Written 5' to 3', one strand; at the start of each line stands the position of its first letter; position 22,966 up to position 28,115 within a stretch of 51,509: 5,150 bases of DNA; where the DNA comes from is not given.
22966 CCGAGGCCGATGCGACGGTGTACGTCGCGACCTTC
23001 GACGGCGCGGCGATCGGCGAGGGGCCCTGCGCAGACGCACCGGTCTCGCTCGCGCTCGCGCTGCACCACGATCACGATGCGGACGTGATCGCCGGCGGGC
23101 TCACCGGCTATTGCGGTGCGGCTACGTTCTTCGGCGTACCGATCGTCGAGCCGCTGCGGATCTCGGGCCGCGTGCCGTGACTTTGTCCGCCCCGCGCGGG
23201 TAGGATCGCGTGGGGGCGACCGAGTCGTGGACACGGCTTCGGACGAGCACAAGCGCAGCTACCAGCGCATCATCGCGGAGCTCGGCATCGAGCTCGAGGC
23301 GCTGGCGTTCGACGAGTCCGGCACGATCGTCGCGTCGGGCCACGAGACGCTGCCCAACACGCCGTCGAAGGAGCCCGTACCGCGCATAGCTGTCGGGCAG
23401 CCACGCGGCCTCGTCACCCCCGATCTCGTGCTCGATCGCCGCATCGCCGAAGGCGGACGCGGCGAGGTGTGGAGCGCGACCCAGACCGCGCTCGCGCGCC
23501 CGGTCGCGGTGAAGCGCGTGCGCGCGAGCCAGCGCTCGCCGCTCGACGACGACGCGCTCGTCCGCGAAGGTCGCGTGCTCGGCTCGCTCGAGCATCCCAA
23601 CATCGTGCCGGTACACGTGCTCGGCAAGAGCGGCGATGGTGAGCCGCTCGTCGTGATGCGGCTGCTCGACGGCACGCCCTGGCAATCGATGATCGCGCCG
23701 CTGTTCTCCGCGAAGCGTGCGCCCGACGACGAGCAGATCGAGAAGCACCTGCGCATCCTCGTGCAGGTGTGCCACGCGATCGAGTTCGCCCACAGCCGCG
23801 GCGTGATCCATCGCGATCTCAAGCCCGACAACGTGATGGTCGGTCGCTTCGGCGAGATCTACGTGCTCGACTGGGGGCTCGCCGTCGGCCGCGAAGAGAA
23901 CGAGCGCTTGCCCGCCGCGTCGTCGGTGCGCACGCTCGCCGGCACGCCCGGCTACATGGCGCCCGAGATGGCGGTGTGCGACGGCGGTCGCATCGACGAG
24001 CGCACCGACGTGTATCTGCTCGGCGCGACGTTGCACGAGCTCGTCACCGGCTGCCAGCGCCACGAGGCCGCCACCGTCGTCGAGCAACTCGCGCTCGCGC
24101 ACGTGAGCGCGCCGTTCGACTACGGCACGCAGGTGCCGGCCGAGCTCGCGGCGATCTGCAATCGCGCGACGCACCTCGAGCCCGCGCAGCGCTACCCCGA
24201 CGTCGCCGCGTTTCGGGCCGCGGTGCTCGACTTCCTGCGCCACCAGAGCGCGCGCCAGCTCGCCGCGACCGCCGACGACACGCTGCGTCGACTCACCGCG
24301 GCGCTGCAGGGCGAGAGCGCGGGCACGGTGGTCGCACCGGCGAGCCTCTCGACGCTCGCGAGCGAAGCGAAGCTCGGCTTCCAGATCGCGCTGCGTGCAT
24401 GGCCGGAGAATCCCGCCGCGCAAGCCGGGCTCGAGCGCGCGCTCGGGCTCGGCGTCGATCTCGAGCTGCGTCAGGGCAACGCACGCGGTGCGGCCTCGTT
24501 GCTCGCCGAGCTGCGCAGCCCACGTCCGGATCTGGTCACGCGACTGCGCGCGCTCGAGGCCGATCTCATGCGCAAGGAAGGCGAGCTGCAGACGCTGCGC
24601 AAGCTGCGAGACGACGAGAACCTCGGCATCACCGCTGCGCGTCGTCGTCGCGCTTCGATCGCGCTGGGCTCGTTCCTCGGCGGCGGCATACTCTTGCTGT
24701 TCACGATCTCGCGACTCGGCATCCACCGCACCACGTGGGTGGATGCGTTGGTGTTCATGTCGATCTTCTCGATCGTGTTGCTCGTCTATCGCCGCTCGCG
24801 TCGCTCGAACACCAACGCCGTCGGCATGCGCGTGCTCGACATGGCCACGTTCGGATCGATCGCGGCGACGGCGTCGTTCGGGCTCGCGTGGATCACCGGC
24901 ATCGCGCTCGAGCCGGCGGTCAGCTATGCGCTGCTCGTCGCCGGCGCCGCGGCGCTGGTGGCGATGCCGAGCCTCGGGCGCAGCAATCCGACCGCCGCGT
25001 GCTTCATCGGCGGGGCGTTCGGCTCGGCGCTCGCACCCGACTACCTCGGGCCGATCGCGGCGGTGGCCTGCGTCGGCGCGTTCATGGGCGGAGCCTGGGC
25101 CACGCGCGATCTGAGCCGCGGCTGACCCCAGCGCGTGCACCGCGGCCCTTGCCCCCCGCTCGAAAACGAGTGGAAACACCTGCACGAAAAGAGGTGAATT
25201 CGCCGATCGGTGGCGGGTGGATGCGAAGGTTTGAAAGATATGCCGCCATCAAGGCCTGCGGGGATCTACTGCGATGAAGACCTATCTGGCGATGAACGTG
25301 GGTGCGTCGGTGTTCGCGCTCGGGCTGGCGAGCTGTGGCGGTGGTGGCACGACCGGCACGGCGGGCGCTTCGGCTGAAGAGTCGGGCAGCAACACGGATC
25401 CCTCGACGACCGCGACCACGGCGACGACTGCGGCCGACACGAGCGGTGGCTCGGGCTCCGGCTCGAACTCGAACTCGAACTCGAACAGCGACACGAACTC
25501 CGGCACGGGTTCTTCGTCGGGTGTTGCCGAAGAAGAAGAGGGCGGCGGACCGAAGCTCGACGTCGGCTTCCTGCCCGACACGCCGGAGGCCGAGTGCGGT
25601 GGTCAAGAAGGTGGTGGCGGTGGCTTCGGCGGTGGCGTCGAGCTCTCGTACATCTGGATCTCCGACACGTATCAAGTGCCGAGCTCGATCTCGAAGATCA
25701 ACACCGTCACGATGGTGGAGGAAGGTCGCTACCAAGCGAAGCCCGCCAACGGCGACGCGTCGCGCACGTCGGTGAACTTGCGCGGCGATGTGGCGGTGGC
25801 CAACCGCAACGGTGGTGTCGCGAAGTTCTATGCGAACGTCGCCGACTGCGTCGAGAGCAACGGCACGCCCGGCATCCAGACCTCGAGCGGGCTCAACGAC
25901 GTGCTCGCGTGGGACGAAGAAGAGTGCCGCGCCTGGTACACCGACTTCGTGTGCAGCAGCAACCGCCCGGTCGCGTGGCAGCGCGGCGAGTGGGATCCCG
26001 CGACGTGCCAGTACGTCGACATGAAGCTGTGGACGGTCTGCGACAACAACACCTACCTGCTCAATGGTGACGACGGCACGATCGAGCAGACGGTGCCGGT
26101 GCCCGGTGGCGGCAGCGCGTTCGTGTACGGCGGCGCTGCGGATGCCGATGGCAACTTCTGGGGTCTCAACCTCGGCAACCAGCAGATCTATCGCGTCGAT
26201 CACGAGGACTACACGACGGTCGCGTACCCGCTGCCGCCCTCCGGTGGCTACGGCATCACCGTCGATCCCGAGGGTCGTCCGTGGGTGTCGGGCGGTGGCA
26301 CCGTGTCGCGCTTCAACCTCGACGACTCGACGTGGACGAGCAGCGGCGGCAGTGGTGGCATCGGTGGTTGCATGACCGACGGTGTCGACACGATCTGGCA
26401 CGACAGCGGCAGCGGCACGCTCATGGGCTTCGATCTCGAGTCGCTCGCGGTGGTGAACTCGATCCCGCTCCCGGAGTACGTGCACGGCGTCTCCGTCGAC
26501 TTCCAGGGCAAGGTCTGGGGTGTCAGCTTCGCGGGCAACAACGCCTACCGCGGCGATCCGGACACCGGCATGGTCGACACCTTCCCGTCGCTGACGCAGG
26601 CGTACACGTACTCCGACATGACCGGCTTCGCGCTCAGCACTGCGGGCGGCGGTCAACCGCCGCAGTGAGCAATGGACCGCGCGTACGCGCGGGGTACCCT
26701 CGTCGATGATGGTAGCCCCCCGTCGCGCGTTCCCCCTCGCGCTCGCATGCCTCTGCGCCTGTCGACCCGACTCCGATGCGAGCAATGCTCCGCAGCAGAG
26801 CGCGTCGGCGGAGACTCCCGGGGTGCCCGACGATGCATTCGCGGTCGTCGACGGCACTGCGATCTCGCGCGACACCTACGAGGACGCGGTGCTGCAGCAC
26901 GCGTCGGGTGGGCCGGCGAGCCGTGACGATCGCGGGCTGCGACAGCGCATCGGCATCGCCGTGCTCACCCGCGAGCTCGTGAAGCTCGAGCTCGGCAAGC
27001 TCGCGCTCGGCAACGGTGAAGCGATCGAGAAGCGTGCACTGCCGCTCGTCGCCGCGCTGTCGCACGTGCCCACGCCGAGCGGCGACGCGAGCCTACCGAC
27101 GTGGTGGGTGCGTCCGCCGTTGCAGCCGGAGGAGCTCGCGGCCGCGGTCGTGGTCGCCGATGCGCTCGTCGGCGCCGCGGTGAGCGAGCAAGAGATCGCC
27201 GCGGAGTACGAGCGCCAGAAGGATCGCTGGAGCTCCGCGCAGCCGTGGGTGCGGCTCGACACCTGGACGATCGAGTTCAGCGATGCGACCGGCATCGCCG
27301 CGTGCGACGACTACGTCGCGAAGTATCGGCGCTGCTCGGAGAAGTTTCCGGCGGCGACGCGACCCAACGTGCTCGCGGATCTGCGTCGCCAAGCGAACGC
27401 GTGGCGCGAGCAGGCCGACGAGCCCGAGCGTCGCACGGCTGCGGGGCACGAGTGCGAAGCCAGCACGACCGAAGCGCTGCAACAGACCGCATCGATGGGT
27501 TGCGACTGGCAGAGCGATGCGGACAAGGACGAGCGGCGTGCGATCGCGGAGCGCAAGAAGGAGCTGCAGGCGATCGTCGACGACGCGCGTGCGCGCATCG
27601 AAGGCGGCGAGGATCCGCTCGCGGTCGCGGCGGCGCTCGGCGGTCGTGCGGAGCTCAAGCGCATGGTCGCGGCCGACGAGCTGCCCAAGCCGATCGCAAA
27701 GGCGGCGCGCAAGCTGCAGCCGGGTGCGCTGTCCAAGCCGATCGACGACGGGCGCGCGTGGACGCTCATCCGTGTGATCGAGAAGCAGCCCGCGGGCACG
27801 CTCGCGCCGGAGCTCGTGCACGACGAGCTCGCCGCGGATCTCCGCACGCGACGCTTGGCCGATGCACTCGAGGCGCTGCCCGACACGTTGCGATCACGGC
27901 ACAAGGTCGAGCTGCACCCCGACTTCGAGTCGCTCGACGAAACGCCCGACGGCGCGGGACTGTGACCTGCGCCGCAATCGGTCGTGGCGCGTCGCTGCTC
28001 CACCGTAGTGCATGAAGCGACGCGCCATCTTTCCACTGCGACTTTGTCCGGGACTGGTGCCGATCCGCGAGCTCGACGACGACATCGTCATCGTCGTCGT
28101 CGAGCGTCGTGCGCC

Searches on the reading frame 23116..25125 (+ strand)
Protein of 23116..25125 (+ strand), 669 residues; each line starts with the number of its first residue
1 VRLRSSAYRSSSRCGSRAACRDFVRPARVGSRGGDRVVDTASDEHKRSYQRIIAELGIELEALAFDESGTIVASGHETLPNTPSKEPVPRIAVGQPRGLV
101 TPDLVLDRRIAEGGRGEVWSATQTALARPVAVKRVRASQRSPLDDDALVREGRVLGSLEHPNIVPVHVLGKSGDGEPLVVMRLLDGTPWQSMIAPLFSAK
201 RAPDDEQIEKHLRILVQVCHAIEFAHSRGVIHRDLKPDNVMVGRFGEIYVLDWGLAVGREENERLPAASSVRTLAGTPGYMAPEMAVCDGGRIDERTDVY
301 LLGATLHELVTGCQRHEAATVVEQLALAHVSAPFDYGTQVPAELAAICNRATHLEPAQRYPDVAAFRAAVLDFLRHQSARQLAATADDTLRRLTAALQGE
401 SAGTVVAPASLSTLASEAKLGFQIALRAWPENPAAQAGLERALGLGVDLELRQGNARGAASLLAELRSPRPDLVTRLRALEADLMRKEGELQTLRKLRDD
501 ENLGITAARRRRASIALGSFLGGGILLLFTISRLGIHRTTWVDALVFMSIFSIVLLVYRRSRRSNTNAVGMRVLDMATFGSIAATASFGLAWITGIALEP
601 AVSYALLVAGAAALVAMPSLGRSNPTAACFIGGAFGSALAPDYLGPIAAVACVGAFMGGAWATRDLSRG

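Call 61: search_protein_families(library=pfam, proteins=[window:23116-25125:+], max_evalue=0.00001)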
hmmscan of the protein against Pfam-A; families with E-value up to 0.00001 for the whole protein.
window:23116-25125:+ (669 aa): 2 families
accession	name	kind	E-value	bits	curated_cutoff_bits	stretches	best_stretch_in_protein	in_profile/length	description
PF00069.31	Pkinase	-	1.1e-32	113.9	31.7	1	107-359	4-251/263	Protein kinase domain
PF07714.23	PK_Tyr_Ser-Thr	-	9.3e-25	87.8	23.1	1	105-359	2-248/258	Protein tyrosine and serine/threonine kinase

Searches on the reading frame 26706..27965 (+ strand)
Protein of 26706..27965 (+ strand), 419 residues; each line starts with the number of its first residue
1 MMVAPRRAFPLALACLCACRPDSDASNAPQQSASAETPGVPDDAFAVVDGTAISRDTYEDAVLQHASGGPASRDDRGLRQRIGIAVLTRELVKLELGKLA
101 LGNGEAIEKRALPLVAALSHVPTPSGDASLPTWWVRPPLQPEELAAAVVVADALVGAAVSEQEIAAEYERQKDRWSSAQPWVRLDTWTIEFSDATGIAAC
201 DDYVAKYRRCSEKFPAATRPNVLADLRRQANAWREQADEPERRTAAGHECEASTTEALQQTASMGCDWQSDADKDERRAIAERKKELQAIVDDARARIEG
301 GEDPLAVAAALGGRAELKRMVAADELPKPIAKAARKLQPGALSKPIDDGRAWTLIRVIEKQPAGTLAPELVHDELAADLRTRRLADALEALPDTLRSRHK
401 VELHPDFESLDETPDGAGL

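Call 61: search_protein_families(library=pfam, proteins=[window:26706-27965:+], max_evalue=0.00001)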
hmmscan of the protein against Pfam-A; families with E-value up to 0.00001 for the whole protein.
window:26706-27965:+ (419 aa): 1 family
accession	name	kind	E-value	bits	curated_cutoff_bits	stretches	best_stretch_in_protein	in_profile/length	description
PF13145.12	Rotamase_2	-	1.1e-10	42.8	27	1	280-367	27-115/121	PPIC-type PPIASE domain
